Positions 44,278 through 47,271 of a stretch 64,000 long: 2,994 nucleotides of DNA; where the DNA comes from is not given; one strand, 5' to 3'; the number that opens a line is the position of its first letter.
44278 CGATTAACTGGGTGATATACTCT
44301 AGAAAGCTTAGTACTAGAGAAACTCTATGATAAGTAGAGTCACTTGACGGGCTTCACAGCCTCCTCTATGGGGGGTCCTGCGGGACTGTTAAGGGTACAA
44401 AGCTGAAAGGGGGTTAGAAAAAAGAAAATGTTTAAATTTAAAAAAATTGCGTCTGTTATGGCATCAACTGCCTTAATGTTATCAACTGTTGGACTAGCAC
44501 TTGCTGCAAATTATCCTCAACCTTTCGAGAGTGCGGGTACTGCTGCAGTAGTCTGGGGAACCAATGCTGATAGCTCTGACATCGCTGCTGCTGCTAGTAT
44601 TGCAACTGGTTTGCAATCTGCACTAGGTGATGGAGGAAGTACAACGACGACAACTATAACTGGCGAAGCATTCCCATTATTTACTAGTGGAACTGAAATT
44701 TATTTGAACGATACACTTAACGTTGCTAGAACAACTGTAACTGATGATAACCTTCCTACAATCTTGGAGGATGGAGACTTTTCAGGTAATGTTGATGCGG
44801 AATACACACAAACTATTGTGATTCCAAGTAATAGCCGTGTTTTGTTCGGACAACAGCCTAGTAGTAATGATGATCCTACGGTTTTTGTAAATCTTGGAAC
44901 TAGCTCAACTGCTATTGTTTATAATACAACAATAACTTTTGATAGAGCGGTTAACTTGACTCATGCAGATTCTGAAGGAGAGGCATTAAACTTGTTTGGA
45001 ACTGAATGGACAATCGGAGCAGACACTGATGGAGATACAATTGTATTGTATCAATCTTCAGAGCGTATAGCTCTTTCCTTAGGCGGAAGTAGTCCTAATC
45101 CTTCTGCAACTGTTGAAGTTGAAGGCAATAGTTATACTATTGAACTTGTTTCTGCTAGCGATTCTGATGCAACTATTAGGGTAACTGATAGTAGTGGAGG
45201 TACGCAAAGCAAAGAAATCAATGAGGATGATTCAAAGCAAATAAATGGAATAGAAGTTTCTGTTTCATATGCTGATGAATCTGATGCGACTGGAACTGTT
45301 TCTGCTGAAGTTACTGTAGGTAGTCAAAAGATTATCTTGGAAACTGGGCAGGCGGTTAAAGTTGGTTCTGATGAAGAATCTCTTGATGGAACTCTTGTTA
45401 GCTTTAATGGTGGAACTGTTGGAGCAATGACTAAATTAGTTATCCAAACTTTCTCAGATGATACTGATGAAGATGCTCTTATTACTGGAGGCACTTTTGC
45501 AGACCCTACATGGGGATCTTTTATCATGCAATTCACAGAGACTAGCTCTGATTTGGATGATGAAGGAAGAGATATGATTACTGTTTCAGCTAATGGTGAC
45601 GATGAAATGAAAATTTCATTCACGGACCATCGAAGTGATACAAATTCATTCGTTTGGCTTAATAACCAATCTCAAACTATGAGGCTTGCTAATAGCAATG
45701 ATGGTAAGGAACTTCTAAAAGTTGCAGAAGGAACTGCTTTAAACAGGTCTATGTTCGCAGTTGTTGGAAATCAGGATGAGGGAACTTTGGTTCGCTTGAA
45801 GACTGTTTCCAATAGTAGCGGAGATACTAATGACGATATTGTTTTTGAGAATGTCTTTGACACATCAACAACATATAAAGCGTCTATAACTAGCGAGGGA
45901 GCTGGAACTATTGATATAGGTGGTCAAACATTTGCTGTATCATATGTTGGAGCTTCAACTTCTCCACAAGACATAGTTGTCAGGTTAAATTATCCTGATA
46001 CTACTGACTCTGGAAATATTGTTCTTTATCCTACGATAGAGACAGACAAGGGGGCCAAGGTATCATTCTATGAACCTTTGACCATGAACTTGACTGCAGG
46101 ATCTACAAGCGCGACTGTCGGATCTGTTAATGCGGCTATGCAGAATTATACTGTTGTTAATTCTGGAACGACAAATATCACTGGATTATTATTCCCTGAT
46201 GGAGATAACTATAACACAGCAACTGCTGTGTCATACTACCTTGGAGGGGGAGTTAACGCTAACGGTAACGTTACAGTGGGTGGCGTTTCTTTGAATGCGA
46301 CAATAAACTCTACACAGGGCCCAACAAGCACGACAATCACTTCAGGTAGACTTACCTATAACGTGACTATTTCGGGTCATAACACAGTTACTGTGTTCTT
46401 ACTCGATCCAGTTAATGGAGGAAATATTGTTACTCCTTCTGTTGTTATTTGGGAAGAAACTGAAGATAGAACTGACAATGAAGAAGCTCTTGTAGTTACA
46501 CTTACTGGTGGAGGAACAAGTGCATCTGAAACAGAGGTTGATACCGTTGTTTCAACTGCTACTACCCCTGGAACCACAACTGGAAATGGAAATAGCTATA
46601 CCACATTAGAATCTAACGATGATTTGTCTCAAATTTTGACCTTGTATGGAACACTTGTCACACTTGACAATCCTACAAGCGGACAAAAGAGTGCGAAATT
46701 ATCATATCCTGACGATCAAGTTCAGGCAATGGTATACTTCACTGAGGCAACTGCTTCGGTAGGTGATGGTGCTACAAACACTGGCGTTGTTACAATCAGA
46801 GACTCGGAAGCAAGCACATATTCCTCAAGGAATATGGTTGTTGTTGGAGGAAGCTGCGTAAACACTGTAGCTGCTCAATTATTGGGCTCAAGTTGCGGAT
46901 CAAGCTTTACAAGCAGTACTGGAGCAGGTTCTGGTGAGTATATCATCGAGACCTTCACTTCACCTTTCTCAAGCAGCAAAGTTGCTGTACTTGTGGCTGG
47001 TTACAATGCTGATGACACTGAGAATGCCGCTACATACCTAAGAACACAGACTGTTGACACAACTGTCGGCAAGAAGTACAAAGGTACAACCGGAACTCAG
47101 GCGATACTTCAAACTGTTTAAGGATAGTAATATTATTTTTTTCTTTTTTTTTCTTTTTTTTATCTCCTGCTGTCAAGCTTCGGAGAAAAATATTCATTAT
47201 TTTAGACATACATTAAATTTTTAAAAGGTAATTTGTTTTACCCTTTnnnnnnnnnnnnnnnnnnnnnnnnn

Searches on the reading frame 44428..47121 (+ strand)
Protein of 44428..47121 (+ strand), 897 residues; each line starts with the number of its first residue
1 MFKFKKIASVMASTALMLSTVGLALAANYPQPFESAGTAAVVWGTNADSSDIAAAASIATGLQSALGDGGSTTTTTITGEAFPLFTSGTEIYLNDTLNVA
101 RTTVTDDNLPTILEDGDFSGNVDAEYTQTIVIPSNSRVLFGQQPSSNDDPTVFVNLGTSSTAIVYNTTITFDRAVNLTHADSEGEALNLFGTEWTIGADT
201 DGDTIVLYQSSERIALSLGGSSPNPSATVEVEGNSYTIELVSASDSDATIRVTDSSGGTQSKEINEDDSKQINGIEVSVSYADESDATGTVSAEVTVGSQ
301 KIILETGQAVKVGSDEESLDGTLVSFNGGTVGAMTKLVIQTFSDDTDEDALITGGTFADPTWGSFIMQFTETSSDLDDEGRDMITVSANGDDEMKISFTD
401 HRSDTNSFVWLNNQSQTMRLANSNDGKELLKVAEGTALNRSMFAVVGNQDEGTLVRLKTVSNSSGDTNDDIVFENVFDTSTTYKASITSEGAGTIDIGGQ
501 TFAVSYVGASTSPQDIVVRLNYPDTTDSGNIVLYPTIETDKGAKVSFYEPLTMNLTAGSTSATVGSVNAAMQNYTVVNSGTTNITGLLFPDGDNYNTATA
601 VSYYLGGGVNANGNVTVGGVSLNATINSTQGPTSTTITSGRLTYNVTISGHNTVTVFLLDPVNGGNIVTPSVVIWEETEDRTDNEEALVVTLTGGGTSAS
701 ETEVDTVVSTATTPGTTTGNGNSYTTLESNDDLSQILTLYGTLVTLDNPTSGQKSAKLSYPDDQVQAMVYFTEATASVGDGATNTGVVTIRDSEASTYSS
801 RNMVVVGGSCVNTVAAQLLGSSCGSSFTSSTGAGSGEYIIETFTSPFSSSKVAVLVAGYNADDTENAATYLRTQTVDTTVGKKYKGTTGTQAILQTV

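Call 7: search_protein_families(library=pfam, max_evalue=0.1, proteins=[window:44428-47121:+])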
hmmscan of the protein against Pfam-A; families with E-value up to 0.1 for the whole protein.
window:44428-47121:+ (897 aa): 0 families

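Call 13: search_protein_families(library=ncbifam, max_evalue=0.1, proteins=[window:44428-47121:+])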
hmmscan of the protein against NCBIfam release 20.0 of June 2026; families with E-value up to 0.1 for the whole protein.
window:44428-47121:+ (897 aa): 0 families
